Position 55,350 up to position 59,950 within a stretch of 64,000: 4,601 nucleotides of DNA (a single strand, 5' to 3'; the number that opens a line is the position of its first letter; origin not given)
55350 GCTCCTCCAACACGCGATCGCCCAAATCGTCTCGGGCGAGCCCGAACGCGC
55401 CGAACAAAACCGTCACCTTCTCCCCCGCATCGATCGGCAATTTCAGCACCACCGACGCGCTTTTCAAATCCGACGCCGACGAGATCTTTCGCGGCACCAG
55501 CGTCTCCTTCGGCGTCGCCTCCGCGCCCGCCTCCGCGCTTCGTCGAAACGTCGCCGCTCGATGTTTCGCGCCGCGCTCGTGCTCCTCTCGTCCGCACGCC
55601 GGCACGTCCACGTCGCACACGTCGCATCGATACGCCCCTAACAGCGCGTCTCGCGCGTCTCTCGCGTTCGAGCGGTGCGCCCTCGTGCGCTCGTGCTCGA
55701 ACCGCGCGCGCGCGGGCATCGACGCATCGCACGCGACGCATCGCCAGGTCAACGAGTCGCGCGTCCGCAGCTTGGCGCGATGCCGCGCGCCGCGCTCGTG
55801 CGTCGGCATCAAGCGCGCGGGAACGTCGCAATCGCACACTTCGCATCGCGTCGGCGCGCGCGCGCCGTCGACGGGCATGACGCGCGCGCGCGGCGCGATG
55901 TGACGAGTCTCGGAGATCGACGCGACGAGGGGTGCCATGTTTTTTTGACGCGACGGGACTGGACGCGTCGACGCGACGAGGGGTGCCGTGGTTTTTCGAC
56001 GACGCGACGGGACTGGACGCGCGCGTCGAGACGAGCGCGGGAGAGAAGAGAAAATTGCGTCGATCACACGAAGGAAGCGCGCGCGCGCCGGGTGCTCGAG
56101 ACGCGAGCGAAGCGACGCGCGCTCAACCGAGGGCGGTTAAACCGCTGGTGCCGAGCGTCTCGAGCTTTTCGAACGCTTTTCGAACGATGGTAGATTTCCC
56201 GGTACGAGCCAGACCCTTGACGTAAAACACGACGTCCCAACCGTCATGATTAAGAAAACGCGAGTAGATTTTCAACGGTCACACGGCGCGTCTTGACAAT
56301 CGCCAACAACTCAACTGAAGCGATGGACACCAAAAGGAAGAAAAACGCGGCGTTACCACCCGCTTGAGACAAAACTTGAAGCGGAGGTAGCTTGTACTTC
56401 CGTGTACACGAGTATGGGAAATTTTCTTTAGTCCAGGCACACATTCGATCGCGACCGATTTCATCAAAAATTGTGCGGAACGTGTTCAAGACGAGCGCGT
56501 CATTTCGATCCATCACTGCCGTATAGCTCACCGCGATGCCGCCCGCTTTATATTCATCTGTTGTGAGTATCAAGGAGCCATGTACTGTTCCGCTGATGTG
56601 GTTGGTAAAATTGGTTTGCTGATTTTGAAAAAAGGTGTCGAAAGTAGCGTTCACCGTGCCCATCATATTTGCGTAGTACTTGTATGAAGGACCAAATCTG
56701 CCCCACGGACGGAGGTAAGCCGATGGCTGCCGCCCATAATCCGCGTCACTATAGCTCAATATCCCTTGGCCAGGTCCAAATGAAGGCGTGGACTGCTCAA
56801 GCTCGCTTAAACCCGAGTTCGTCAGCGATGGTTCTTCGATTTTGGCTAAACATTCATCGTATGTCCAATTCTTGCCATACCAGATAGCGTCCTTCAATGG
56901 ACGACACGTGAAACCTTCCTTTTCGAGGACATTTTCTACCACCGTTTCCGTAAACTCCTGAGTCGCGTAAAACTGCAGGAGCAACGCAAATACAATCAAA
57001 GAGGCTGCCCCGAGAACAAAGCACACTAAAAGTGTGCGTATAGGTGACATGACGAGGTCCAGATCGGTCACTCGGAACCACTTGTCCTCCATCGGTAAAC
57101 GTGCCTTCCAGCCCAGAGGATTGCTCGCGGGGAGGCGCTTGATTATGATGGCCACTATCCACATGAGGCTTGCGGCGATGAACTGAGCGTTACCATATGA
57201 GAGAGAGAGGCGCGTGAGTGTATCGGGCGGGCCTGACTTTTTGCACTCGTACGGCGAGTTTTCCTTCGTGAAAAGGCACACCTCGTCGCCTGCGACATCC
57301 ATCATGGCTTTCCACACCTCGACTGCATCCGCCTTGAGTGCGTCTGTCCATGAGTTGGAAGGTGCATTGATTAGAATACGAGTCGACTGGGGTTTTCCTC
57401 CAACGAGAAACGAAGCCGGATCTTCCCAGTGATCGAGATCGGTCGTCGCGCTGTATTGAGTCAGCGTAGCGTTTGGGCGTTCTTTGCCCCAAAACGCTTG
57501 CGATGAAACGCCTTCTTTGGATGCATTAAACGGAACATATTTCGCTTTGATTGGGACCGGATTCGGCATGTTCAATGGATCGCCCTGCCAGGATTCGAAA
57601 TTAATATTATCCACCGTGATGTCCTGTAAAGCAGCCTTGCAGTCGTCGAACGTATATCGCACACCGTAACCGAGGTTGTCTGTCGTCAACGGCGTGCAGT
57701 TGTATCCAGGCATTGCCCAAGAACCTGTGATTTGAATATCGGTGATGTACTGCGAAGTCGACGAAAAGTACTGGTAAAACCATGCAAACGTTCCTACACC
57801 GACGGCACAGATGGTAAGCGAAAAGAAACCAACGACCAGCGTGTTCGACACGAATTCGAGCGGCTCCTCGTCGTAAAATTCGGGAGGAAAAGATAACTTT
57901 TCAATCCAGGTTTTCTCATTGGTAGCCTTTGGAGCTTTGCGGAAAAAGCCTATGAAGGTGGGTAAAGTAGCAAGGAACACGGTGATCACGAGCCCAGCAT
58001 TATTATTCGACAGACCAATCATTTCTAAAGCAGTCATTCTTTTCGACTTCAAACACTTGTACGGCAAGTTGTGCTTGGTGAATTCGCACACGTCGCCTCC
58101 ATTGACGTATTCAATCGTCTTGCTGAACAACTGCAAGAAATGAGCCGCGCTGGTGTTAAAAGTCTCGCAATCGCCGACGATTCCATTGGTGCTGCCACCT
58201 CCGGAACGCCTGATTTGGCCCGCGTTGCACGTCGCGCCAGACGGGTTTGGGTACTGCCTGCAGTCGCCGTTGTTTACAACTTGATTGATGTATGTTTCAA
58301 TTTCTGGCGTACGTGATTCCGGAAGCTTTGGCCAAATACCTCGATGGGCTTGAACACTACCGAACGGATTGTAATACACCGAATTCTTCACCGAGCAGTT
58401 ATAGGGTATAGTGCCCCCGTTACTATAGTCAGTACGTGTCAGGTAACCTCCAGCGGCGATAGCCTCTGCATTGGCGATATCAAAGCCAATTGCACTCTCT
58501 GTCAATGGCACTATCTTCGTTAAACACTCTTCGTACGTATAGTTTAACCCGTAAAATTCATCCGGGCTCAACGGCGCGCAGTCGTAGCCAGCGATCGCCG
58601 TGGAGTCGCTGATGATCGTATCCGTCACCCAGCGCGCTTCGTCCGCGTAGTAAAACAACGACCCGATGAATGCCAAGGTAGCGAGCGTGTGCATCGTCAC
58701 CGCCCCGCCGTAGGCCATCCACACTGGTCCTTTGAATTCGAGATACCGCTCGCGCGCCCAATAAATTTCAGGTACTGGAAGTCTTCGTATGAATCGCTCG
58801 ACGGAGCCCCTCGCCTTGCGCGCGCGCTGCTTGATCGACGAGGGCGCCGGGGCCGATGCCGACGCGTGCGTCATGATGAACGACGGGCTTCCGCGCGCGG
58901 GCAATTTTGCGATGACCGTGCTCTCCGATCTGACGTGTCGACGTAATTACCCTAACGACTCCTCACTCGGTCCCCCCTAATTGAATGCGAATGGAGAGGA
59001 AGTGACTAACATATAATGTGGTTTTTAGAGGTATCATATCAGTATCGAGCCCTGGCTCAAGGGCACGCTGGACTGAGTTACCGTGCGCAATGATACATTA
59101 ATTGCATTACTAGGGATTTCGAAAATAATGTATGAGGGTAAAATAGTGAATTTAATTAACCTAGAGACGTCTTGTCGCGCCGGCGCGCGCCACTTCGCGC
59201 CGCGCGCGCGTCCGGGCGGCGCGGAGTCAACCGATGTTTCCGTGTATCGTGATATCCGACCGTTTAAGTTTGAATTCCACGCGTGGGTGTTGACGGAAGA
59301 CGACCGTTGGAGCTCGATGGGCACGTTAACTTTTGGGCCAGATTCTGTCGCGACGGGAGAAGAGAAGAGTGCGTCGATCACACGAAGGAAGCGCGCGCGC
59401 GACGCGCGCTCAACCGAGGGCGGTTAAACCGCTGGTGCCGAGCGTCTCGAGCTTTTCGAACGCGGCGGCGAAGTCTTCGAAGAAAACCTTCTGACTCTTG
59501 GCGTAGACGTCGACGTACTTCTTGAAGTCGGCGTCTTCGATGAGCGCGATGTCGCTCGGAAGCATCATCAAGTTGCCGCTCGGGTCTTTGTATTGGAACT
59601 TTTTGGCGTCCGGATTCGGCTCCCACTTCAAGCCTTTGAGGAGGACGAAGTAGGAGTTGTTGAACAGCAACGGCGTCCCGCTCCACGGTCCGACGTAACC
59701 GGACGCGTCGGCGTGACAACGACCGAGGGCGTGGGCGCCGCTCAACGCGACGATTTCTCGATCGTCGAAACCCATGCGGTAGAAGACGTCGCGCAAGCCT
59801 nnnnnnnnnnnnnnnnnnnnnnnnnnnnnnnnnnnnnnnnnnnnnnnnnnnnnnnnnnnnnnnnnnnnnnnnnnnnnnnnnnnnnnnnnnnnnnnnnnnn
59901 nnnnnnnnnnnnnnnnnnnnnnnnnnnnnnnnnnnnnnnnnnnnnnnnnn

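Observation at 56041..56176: The last 17 codons plus 3' UTR of the peroxidase gene are duplicated 3.3 kb away, between the 884-aa membrane-protein gene and the helicase gene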

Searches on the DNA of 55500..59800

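Call 49: search_rna_families(source=window, start=55500, end=59800, threshold=evalue, max_evalue=1)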
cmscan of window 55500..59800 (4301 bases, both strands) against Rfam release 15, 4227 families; matches with E-value up to 1: 0.
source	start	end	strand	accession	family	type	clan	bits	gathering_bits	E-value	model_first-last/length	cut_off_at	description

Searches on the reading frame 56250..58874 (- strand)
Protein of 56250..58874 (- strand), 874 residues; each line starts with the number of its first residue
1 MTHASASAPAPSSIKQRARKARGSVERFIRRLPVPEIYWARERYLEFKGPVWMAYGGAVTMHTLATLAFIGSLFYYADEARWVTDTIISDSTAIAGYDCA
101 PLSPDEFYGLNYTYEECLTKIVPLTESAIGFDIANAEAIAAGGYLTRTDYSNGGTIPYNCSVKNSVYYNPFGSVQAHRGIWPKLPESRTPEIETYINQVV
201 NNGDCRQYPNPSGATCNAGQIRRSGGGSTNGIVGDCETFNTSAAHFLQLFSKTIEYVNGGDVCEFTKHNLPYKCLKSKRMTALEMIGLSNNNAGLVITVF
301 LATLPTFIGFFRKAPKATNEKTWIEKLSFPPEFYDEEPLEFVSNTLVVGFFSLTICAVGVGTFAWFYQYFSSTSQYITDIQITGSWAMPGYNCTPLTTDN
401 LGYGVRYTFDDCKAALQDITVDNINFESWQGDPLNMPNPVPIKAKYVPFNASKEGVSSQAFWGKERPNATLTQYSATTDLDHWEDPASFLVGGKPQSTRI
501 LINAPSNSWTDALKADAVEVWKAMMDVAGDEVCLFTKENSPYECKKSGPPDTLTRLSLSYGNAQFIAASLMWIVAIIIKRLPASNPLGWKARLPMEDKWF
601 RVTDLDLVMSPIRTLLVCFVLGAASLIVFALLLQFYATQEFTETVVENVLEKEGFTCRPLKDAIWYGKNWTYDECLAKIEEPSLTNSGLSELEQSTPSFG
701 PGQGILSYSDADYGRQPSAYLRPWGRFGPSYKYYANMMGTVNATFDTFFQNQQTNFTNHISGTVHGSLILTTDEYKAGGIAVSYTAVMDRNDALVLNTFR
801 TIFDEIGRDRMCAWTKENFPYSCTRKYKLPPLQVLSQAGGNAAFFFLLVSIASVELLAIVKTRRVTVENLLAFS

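Call 8: search_protein_families(library=pfam, proteins=[window:56250-58874:-])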
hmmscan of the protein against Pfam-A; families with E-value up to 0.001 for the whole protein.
window:56250-58874:- (874 aa): 0 families

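Call 20: find_homologous_proteins(query=window:56250-58874:-, max_evalue=0.00001)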
Query window:56250-58874:- (874 aa): 3 proteins with E <= 0.00001 among 8000 candidates.
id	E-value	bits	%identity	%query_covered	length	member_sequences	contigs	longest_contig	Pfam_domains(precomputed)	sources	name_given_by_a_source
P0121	0.0e+0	1896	99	94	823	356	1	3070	-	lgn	-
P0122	3.2e-193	662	38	99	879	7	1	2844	-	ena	-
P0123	7.0e-184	632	38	97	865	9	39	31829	-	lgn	-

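Call 23: find_encoding_contigs(protein=P0123, flank=10000, max_places=4)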
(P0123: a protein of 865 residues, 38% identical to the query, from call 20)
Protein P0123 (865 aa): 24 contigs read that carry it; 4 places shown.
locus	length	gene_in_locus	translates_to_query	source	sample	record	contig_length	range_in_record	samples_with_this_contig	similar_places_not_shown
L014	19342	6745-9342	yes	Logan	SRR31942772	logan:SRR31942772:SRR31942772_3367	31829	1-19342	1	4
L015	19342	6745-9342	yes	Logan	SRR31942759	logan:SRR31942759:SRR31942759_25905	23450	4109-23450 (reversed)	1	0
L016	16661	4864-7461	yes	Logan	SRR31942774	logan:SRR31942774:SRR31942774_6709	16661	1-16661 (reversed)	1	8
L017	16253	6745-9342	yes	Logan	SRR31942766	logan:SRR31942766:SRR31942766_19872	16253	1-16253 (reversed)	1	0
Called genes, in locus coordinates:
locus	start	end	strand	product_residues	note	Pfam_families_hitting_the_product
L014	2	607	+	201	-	?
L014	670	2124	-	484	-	PF04818:CID, PF23228:zf_PCFS4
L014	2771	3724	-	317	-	PF01327:Pep_deformylase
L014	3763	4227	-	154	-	-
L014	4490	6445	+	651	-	PF25826:DUF7952 (faint), PF15963:Myb_DNA-bind_7 (faint), PF00249:Myb_DNA-binding, PF13921:Myb_DNA-bind_6 (faint)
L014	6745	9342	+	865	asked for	-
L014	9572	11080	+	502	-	-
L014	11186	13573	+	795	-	PF00754:F5_F8_type_C (weak), PF22633:F5_F8_type_C_2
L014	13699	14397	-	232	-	PF11947:DUF3464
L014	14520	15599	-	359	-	PF01557:FAA_hydrolase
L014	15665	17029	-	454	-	-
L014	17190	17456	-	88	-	-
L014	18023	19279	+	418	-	PF01073:3Beta_HSD, PF01370:Epimerase, PF02719:Polysacc_synt_2, PF04321:RmlD_sub_bind, PF05368:NmrA (faint), PF08659:KR (weak), PF13460:NAD_binding_10 (weak), PF16363:GDP_Man_Dehyd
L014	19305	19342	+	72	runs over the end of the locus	-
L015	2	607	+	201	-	?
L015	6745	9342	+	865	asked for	-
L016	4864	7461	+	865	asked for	-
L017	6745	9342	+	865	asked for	-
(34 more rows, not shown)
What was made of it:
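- The 38%-identical homologue lies in an unrelated neighbourhood (call 23).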

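Call 24: find_encoding_contigs(protein=P0122, flank=10000, max_places=2)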
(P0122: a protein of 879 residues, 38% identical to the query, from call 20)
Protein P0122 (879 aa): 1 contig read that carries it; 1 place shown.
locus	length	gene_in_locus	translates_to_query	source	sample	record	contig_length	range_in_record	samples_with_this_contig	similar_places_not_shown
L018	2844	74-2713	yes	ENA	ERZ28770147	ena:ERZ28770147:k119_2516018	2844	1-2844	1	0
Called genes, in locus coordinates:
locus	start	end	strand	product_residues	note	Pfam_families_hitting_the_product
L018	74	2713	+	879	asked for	-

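Call 25: find_related_loci(query=window:56250-58874:-, collection=metagenome_contigs, flank=6000)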
Query window:56250-58874:- (874 aa) in metagenome_contigs; peptide patterns used: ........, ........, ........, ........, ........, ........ (x = any residue, [..] = any of these).
40 stretches matched a pattern; 13 encode a relative of the query (tblastn E <= 1e-3); 13 distinct loci.
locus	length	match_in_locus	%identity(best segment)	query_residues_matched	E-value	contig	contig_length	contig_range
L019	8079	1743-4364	100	1-874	0e+0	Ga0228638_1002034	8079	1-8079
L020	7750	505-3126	100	1-874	0e+0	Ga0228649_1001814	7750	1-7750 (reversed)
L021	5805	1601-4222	100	1-874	0e+0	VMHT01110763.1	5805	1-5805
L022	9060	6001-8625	98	1-874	0e+0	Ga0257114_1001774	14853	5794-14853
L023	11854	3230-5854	98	1-874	0e+0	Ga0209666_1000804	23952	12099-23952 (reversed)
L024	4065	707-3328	92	1-874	0e+0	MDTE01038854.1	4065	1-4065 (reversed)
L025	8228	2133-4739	92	1-874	0e+0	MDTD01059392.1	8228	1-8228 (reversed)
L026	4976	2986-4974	98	1-873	0e+0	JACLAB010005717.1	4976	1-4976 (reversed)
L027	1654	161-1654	100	1-844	0e+0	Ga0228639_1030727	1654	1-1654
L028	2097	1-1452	95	31-874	0e+0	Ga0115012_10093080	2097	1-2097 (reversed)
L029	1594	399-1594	88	1-837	0e+0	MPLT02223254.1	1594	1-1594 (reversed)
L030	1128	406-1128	99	1-679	5e-173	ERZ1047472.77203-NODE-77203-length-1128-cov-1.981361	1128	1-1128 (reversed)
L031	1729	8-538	89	511-874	3e-103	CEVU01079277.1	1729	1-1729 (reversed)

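Call 26: find_related_loci(query=window:56250-58874:-, collection=viral_contigs, flank=5000)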
Query window:56250-58874:- (874 aa) in viral_contigs; peptide patterns used: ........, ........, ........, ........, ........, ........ (x = any residue, [..] = any of these).
2 stretches matched a pattern, but none encodes a relative of the query by tblastn (E <= 1e-3).
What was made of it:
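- No relative in viral contigs (call 26).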

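Call 44: search_protein_families(library=pfam, proteins=[L023:7815-8312:+, L023:10819-11784:-, L023:6230-6841:-, L023:8626-9480:+, L023:9551-10294:-, L025:46-1593:+, L025:6201-8201:+], max_evalue=0.01)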
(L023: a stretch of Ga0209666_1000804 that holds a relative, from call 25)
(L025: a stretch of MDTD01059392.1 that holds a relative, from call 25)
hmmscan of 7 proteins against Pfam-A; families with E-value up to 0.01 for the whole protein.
L023:7815-8312:+ (165 aa): 1 family
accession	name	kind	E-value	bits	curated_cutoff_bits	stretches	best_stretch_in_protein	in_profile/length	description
PF01541.30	GIY-YIG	-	0.008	16.9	22.6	0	4-36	2-31/78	GIY-YIG catalytic domain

L023:10819-11784:- (321 aa): 4 families
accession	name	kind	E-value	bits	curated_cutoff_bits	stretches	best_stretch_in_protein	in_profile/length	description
PF13884.11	Peptidase_S74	-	1.8e-13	51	22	1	62-119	1-57/58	Chaperone of endosialidase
PF16808.10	PKcGMP_CC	-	0.0001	22.2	35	1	282-308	5-31/35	Coiled-coil N-terminus of cGMP-dependent protein kinase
PF16668.10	JLPA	-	0.0061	16.1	27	1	123-239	131-240/352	Adhesin from Campylobacter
PF04102.17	SlyX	-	0.0093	17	30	0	284-320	16-52/67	SlyX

L023:6230-6841:- (203 aa): 0 families

L023:8626-9480:+ (284 aa): 0 families

L023:9551-10294:- (247 aa): 0 families

L025:46-1593:+ (515 aa): 1 family
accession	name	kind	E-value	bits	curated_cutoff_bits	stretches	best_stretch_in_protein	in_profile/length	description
PF02410.21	RsfS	-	1.3e-23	83.5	21.6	1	384-488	2-98/98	Ribosomal silencing factor during starvation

L025:6201-8201:+ (666 aa): 6 families
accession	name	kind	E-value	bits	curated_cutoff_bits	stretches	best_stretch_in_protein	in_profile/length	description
PF00005.33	ABC_tran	-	2.1e-29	103.3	25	1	88-238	1-137/137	ABC transporter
PF01061.29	ABC2_membrane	-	4.6e-14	52.9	26.9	1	366-572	2-208/211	ABC-2 type transporter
PF13304.12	AAA_21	-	3.6e-08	34.3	27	1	210-259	238-289/304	AAA domain, putative AbiEii toxin, Type IV TA system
PF19055.6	ABC2_membrane_7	-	5.1e-08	32.7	22.7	1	268-320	1-54/410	ABC-2 type transporter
PF12698.13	ABC2_membrane_3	-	0.00072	19.2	31.6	1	435-544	181-290/347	ABC-2 family transporter protein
PF02463.25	SMC_N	-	0.0066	16.3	40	0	197-268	135-198/220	RecF/RecN/SMC N terminal domain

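Call 52: search_protein_families(library=phrogs, proteins=[window:56250-58874:-, L023:7815-8312:+, L023:10819-11784:-, L023:6230-6841:-, L023:8626-9480:+, L023:9551-10294:-], max_evalue=0.001)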
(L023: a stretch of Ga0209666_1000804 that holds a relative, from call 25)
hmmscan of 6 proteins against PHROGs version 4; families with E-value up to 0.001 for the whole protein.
window:56250-58874:- (874 aa): 0 families

L023:7815-8312:+ (165 aa): 0 families

L023:10819-11784:- (321 aa): 14 families
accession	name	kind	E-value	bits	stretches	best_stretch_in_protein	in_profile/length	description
phrog_1980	-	tail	4.8e-15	56.8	1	34-125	299-389/449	tail fiber protein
phrog_5668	-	tail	8.6e-14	51.3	1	35-130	1430-1529/1567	tail fiber protein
phrog_5481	-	tail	2.8e-08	33.7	1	39-202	893-1036/1043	tail fiber protein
phrog_14572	-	tail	7.9e-08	32.7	1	43-125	346-430/484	tail fiber protein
phrog_6921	-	tail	1.1e-07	32.1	1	47-125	613-688/738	tail fiber protein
phrog_9942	-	tail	5.5e-07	29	1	49-287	915-1041/1178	tail fiber protein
phrog_1699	-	tail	8.7e-07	28.8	1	60-124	892-956/1000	long tail fiber protein distal subunit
phrog_28992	-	unknown function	1.3e-06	28.9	1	33-124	220-305/343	-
phrog_11011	-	tail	3e-06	26.4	1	50-135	1168-1253/1291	long tail fiber protein distal subunit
phrog_6121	-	head and packaging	1.1e-05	26.1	1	51-124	312-377/392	virion structural protein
phrog_21722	-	tail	1.7e-05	24.6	1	34-126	461-539/576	long tail fiber protein distal subunit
phrog_10316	-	tail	4.9e-05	21.9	1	40-126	1356-1437/1471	tail fiber protein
phrog_24607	-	tail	0.00021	20.9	1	76-128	513-563/674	tail protein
phrog_37852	-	unknown function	0.00023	20.9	1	18-120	245-342/397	-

L023:6230-6841:- (203 aa): 0 families

L023:8626-9480:+ (284 aa): 0 families

L023:9551-10294:- (247 aa): 0 families
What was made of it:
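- On Transposable element insertion: The only gene is the 884-aa membrane protein, with no Pfam or PHROG match (calls 8, 52).
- No transposase, integrase or reverse transcriptase, and no Pfam or PHROG hit in the cassette (calls 8, 52).
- Tried and rejected: Viral origin of the cargo: no relative in IMG/VR (call 26) and no PHROG match (call 52).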

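Call 54: find_related_loci(query=L023:10819-11784:-, collection=viral_contigs, flank=3000)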
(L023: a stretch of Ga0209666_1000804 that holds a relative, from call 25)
Query L023:10819-11784:- (321 aa) in viral_contigs; peptide patterns used: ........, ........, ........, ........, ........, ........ (x = any residue, [..] = any of these).
8 stretches matched a pattern, but none encodes a relative of the query by tblastn (E <= 1e-3).
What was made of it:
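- Tried and rejected: The virus-like ORF of L023 has no close relative in viral contigs (call 54).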

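Call 60: search_protein_representatives(protein=window:56250-58874:-)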
Query: 874 residues. Proteins with E-value up to 0.001 (for the whole library): 105; up to 1e-10: 35; up to 1e-30: 10. The best 105 are listed.
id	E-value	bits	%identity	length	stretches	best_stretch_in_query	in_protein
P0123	2.2e-184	631.5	41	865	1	3-847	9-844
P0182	5.4e-168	577.3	88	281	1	166-440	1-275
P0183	2.3e-86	307.2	35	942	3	9-465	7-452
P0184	1.2e-78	281.6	83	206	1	660-817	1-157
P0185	1.3e-50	188.9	27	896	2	246-850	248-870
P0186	3.4e-46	174.3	36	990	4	518-686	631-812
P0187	1.2e-42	162.6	31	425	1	12-399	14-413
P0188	1.1e-37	146.1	36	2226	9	790-851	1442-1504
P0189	8.8e-35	136.5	60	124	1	479-600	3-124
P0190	2.7e-31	125.0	32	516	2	235-417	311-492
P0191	1.4e-30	122.7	33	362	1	96-469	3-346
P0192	4.9e-26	107.6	95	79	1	728-783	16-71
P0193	5.5e-26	107.4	35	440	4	320-418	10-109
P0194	3.8e-23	98.1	58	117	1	659-754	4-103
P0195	1.0e-22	96.6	36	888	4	318-418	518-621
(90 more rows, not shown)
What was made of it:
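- On Transposable element insertion: Its family of 105 representatives is uncharacterised (call 60).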
